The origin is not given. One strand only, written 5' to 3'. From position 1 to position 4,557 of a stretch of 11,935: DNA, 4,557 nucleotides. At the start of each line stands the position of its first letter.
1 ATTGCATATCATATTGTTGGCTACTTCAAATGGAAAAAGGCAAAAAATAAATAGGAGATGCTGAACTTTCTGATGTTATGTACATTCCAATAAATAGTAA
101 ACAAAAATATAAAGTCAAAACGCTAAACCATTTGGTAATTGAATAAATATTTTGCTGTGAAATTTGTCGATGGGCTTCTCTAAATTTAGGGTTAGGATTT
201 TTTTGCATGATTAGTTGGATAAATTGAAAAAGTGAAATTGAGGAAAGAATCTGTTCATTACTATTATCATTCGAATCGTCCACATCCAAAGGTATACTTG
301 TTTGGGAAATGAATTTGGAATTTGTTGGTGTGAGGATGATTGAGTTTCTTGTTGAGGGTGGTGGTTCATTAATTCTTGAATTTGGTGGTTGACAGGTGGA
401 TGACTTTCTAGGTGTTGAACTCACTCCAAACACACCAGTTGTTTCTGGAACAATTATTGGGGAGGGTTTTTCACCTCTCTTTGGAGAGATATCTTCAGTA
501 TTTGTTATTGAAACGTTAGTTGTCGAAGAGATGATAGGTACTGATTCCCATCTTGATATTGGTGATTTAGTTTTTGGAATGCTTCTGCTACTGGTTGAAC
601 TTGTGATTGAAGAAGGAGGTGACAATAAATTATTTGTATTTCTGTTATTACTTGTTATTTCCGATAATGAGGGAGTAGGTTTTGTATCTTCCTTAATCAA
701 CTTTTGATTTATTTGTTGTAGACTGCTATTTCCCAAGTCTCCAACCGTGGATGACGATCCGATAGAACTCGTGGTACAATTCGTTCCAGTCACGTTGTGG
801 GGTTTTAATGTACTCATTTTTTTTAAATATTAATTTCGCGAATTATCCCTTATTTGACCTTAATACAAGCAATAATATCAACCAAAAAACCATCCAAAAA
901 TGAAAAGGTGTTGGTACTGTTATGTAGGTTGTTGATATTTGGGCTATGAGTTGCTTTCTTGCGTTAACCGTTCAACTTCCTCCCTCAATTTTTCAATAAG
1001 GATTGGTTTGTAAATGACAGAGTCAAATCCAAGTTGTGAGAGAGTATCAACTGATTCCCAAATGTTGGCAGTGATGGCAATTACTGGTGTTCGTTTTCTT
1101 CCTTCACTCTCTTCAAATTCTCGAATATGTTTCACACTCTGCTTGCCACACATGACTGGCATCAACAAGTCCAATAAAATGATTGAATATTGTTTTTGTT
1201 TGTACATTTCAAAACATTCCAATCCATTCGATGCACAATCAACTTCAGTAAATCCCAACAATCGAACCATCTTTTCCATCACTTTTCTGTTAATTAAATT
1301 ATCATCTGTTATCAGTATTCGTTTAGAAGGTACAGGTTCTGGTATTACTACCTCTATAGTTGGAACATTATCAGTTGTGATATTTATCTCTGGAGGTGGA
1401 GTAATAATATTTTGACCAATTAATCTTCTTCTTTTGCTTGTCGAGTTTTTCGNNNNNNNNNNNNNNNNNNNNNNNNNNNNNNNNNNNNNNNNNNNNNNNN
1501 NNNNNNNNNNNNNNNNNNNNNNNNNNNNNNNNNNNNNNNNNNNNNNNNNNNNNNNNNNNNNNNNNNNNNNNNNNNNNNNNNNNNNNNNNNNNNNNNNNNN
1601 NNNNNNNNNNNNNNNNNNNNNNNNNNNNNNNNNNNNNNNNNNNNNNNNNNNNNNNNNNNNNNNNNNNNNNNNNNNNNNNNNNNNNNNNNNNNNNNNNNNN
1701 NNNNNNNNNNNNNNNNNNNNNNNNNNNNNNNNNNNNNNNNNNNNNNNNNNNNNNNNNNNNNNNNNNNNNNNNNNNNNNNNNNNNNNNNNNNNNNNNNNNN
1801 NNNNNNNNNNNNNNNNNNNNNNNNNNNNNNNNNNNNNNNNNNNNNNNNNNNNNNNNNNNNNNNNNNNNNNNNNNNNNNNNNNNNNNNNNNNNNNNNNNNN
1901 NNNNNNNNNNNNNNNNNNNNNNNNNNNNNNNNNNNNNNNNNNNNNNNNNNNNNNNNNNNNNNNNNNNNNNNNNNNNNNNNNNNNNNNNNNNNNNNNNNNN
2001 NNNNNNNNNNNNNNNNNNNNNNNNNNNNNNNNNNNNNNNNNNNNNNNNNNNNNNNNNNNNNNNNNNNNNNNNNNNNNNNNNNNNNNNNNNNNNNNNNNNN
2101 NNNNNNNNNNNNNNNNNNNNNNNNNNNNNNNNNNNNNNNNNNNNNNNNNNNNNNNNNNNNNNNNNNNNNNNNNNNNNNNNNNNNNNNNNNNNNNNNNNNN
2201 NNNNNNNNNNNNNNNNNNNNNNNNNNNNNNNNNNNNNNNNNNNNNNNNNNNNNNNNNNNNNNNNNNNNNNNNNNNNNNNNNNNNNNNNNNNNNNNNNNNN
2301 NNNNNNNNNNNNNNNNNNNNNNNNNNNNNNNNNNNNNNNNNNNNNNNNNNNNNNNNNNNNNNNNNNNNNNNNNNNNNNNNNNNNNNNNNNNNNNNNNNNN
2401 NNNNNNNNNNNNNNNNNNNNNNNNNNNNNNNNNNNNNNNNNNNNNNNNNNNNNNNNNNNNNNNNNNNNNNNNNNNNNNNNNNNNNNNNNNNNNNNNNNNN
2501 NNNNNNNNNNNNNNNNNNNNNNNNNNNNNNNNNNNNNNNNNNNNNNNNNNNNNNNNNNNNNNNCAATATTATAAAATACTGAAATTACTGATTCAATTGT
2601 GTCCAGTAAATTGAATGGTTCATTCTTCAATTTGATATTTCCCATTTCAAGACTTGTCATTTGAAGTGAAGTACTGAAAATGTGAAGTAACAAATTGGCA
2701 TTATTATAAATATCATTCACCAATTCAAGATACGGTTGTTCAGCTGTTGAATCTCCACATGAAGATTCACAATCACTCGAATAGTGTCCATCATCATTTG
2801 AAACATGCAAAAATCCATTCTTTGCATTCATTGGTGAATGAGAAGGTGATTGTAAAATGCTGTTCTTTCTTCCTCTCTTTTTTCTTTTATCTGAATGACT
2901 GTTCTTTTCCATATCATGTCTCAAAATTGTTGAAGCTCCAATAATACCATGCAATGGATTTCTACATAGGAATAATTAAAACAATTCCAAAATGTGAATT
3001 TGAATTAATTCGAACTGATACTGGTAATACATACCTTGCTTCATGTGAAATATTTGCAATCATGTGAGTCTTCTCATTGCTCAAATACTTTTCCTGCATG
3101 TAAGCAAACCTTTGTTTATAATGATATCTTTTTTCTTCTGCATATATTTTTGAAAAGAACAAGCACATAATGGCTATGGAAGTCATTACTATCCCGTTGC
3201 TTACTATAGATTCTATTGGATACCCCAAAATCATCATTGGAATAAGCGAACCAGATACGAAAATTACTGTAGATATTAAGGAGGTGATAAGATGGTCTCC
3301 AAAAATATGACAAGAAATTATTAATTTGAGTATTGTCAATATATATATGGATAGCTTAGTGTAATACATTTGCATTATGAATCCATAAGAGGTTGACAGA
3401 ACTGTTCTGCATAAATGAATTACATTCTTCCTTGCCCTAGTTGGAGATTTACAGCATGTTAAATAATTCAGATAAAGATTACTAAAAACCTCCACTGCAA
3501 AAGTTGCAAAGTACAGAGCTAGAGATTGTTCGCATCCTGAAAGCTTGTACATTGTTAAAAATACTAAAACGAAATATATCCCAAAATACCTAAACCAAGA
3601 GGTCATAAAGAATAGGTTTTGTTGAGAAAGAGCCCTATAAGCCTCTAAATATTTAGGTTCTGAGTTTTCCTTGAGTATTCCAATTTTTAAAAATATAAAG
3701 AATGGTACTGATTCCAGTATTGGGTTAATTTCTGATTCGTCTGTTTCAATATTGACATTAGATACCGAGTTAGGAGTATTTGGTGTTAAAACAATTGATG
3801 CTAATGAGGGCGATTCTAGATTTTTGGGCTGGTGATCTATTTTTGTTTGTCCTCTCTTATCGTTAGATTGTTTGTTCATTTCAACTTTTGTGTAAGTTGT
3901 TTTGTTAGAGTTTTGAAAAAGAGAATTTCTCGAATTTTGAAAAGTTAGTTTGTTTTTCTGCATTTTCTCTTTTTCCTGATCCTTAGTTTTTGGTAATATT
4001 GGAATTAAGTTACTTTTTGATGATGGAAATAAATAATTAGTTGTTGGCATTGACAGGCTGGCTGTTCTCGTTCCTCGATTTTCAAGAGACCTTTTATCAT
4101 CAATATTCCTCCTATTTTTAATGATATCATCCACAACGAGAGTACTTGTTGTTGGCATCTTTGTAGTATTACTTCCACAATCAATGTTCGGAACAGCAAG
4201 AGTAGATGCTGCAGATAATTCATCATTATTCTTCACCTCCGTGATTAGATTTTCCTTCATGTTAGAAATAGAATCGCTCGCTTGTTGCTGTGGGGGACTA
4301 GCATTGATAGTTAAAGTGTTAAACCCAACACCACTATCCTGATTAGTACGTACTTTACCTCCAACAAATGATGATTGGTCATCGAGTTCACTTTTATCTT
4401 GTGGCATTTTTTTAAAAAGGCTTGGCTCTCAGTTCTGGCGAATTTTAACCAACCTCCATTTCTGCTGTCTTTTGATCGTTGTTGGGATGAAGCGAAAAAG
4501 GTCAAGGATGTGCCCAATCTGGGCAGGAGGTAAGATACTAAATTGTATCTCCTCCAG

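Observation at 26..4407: Tandem paralogous polytopic sensor-like modules: a hybrid histidine kinase plus a tightly linked, possibly truncated copy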

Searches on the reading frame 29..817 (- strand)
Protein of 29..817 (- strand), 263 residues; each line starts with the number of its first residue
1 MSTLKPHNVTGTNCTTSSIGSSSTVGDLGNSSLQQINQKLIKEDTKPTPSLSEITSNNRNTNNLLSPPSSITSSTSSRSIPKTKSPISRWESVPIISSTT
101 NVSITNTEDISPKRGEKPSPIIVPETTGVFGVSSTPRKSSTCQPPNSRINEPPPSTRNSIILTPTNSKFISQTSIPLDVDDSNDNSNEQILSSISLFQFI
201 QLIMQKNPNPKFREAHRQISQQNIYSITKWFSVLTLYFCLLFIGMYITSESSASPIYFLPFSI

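Call 12: search_protein_families(library=pfam, proteins=[window:29-817:-], max_evalue=0.1)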
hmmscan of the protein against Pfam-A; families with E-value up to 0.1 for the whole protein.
window:29-817:- (263 aa): 0 families

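Call 32: find_encoding_contigs(protein=window:29-817:-, flank=10000, max_places=6)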
Protein window:29-817:- (263 aa): no gene with exactly this product is on record in the collection.

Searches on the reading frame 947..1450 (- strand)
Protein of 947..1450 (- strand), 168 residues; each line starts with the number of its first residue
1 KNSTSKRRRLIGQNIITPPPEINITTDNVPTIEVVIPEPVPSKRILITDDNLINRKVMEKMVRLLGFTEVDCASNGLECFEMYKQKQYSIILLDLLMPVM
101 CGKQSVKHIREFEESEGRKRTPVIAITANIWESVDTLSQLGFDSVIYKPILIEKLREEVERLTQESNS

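Call 12: search_protein_families(library=pfam, proteins=[window:947-1450:-], max_evalue=0.1)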
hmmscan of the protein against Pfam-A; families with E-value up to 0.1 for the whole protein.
seq(168 aa): 1 family
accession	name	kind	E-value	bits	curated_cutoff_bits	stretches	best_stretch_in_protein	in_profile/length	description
PF00072.30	Response_reg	-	5.1e-18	65.7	30.2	1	45-159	1-110/111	Response regulator receiver domain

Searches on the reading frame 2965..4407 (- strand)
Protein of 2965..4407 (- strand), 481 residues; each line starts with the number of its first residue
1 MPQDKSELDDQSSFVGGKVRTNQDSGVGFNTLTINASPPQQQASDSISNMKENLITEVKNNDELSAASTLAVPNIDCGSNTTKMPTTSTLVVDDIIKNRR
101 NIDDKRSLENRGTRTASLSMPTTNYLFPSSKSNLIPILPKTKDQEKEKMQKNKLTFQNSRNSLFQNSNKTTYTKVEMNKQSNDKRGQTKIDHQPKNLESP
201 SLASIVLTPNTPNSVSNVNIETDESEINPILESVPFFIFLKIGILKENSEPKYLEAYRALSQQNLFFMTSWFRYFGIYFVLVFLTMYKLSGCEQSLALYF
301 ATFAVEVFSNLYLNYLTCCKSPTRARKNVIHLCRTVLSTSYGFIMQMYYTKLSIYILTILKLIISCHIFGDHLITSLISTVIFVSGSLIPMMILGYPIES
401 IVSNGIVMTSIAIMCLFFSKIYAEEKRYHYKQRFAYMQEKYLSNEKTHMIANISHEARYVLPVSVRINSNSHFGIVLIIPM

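Call 47: find_encoding_contigs(protein=window:2965-4407:-, flank=10000, max_places=6)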
Protein window:2965-4407:- (481 aa): no gene with exactly this product is on record in the collection.
